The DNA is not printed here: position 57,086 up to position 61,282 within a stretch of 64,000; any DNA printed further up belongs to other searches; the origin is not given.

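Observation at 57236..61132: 1298-aa autotransporter whose passenger is built from Pmp-type GGA[ILV]/FxxN repeats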

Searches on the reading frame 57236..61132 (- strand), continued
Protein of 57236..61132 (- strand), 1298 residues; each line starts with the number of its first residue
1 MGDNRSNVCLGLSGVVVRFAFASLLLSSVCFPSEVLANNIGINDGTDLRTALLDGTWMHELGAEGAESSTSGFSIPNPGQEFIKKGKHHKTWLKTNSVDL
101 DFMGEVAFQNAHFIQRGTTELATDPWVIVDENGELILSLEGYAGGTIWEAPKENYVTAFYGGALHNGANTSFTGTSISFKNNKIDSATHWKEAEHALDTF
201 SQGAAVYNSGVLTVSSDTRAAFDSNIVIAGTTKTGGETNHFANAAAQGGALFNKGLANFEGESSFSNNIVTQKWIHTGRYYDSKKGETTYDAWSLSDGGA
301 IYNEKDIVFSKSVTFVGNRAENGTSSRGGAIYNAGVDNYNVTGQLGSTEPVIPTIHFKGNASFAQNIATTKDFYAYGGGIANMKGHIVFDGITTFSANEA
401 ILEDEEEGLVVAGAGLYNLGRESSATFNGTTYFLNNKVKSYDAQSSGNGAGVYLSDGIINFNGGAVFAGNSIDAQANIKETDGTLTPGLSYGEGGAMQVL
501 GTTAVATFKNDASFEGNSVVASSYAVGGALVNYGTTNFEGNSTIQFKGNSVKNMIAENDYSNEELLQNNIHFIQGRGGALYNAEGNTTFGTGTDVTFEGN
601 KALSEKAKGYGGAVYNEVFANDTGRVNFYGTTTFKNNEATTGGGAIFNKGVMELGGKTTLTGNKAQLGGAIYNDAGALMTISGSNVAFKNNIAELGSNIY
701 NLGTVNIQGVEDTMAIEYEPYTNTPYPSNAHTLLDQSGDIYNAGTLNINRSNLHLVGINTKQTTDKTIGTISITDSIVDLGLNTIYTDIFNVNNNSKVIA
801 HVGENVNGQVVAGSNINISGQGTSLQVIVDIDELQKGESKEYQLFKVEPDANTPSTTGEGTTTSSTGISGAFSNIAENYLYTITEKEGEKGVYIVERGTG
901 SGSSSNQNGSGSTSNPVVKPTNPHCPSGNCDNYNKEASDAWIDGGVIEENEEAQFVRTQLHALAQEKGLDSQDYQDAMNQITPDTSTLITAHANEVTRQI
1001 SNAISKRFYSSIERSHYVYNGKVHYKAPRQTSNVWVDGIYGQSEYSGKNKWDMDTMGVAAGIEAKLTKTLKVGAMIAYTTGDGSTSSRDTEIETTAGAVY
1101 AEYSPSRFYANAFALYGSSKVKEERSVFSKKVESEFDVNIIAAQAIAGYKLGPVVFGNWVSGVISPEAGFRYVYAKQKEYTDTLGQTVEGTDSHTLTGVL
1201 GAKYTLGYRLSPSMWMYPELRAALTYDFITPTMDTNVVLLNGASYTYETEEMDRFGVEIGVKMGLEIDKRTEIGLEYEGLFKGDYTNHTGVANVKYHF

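Call 37: find_encoding_contigs(protein=P0006, flank=6000, max_places=2)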
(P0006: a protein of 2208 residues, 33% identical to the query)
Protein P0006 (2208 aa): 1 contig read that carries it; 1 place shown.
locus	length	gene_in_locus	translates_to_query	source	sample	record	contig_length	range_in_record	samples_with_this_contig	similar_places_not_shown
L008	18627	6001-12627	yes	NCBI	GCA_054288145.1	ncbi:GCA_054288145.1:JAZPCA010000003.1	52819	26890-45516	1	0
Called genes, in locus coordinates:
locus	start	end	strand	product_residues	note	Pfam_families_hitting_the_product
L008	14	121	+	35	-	-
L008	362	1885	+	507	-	PF00682:HMGL-like, PF22615:IPMS_D2 (weak), PF22617:HCS_D2 (weak), PF08502:LeuA_dimer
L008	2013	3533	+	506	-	PF00133:tRNA-synt_1, PF01406:tRNA-synt_1e (faint), PF09334:tRNA-synt_1g, PF00133:tRNA-synt_1, PF19303:Anticodon_3 (weak)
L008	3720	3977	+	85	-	-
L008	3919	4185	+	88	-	-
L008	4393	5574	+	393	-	PF00291:PALP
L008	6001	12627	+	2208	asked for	PF02415:Chlam_PMP (faint)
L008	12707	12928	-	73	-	-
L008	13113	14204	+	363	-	PF02912:Phe_tRNA-synt_N, PF01409:tRNA-synt_2d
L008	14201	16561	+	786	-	PF01588:tRNA_bind, PF03483:B3_4, PF03484:B5, PF17759:tRNA_synthFbeta, PF03147:FDX-ACB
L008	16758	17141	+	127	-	PF04076:BOF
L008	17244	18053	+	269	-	-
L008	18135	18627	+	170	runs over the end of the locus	-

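Call 58: search_protein_families(library=pfam, alignment_id=A1, max_evalue=10)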
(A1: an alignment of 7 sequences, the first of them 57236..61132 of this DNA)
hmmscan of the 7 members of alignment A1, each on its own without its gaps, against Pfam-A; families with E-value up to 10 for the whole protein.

A. member 1, window:57236-61132:- (1298 aa): 2 families
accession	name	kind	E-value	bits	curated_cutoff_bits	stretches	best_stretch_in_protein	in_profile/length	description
PF03797.25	Autotransporter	-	6.6e-31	108.4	26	1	1034-1278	1-255/255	Autotransporter beta-domain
PF02415.23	Chlam_PMP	-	1.3e-17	62.4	20.6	6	632-649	2-19/19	Chlamydia polymorphic membrane protein (Chlamydia_PMP) repeat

B. families by the number of members that match (of 7 scanned): 5 families
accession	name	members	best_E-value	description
PF02415.23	Chlam_PMP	7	2.5e-18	Chlamydia polymorphic membrane protein (Chlamydia_PMP) repeat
PF03797.25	Autotransporter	6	2.4e-32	Autotransporter beta-domain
PF13985.11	YbgS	2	0.03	YbgS-like protein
PF25605.1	Phage_80a_gp11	2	0.034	Phage 80a gp11 protein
PF02294.24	7kD_DNA_binding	1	0.13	7kD DNA-binding domain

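Call 59: find_encoding_contigs(protein=P0013, flank=3000, max_places=2)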
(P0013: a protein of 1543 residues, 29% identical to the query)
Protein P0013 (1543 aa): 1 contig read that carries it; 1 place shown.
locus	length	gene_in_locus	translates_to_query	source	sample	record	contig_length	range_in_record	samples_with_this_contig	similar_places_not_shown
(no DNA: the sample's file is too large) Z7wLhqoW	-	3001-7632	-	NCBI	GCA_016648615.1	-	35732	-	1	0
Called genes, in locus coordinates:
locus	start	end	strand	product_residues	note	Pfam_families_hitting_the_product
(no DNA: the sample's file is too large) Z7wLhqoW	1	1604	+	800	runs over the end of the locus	PF14284:PcfJ (weak)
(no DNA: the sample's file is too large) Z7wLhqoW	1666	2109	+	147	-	PF00719:Pyrophosphatase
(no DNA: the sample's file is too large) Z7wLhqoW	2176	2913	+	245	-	-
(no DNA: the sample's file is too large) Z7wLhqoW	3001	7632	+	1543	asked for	PF02415:Chlam_PMP (faint), PF03797:Autotransporter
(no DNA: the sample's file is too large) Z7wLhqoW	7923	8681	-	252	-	PF04028:DUF374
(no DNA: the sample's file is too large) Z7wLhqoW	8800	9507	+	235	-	PF00583:Acetyltransf_1, PF13673:Acetyltransf_10 (weak), PF13508:Acetyltransf_7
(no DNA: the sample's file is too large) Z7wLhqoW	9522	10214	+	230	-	PF13673:Acetyltransf_10, PF00583:Acetyltransf_1, PF13508:Acetyltransf_7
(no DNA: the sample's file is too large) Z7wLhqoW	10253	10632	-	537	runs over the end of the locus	PF00118:Cpn60_TCP1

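Call 60: find_encoding_contigs(protein=P0025, flank=3000, max_places=2)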
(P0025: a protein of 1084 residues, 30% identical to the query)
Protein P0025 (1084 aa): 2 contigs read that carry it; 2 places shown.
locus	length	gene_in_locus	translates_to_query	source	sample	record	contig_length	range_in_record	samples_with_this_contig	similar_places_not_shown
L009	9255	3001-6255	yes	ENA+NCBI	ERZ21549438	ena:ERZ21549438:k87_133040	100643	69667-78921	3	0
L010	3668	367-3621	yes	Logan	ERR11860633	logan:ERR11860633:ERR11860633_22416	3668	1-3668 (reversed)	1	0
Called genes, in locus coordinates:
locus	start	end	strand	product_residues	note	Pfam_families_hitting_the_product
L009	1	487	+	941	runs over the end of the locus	PF00270:DEAD, PF04851:ResIII, PF18766:SWI2_SNF2, PF00271:Helicase_C (faint)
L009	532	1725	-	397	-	PF00082:Peptidase_S8 (weak)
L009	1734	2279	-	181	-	PF13420:Acetyltransf_4, PF00583:Acetyltransf_1 (weak)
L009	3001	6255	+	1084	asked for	PF02415:Chlam_PMP (faint), PF03797:Autotransporter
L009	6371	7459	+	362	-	PF02275:CBAH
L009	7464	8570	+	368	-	PF02275:CBAH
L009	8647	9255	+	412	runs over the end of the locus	PF06245:DUF1015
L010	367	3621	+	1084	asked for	PF02415:Chlam_PMP (faint), PF03797:Autotransporter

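Call 61: find_encoding_contigs(protein=P0024, flank=3000, max_places=2)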
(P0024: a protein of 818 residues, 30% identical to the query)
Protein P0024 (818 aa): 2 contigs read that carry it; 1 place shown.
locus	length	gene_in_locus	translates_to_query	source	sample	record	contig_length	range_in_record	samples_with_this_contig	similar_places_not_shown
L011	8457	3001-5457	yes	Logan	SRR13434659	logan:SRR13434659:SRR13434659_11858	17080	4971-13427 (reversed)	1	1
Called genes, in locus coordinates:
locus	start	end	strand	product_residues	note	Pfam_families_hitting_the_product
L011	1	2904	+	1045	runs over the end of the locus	PF00133:tRNA-synt_1, PF09334:tRNA-synt_1g (weak), PF08264:Anticodon_1, PF19302:DUF5915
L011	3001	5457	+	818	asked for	PF03797:Autotransporter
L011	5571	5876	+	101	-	PF18910:DUF5665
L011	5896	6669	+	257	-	PF06691:DUF1189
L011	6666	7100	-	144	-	-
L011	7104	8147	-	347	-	-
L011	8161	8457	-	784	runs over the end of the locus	PF02534:T4SS-DNA_transf, PF10412:TrwB_AAD_bind, PF12696:TraG-D_C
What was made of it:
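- On Chlamydial Pmp family: The nearest non-orthologous relatives come from other assemblies (calls 37, 59-61).
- Tried and rejected: The paralogue hunt through find_encoding_contigs on P0006, P0013, P0024 and P0025 returned other assemblies and unrelated contexts (calls 37, 59-61).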

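Call 65: find_related_loci(query=A1, collection=metagenome_contigs, flank=2500)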
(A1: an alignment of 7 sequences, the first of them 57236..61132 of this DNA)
Query A1 (1298 aa) in metagenome_contigs; peptide patterns used: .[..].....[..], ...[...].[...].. (x = any residue, [..] = any of these).
173 stretches matched a pattern, but none encodes a relative of the query by tblastn (E <= 1e-3).

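Call 67: search_protein_families(library=pfam, proteins=[P0006, P0013, P0014, P0019, P0025, P0031], max_evalue=0.01)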
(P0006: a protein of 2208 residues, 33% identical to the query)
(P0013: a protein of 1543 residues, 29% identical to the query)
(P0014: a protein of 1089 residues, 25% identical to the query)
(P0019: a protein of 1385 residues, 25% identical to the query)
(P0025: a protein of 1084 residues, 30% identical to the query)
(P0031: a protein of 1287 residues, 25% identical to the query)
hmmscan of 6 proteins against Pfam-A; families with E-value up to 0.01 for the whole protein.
P0006 (2208 aa): 1 family
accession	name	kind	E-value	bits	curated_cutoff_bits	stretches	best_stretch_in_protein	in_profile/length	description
PF02415.23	Chlam_PMP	-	6.5e-41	134.3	20.6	1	1424-1440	3-19/19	Chlamydia polymorphic membrane protein (Chlamydia_PMP) repeat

P0013 (1543 aa): 2 families
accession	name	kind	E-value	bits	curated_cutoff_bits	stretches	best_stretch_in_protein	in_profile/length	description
PF03797.25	Autotransporter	-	5.5e-32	111.9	26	1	1295-1523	1-255/255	Autotransporter beta-domain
PF02415.23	Chlam_PMP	-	3e-17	61.3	20.6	1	493-509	2-18/19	Chlamydia polymorphic membrane protein (Chlamydia_PMP) repeat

P0014 (1089 aa): 2 families
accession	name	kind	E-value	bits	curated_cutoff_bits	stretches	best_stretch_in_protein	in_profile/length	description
PF02415.23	Chlam_PMP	-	3e-36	119.9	20.6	2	508-526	1-19/19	Chlamydia polymorphic membrane protein (Chlamydia_PMP) repeat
PF03797.25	Autotransporter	-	1.4e-27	97.5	26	1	842-1068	2-254/255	Autotransporter beta-domain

P0019 (1385 aa): 2 families
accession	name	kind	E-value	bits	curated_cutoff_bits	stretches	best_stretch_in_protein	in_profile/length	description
PF02415.23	Chlam_PMP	-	7.5e-39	127.9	20.6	2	306-322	2-18/19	Chlamydia polymorphic membrane protein (Chlamydia_PMP) repeat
PF03797.25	Autotransporter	-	6.5e-27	95.3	26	1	1138-1364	2-254/255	Autotransporter beta-domain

P0025 (1084 aa): 2 families
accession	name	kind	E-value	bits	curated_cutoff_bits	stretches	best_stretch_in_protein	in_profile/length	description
PF03797.25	Autotransporter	-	5.9e-33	115.1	26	1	833-1064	1-255/255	Autotransporter beta-domain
PF02415.23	Chlam_PMP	-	4.7e-13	48.3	20.6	0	568-585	1-18/19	Chlamydia polymorphic membrane protein (Chlamydia_PMP) repeat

P0031 (1287 aa): 2 families
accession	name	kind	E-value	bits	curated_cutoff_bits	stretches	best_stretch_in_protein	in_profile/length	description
PF02415.23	Chlam_PMP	-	2.3e-37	123.3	20.6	3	486-502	2-18/19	Chlamydia polymorphic membrane protein (Chlamydia_PMP) repeat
PF03797.25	Autotransporter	-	4e-29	102.6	26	1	1039-1267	2-255/255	Autotransporter beta-domain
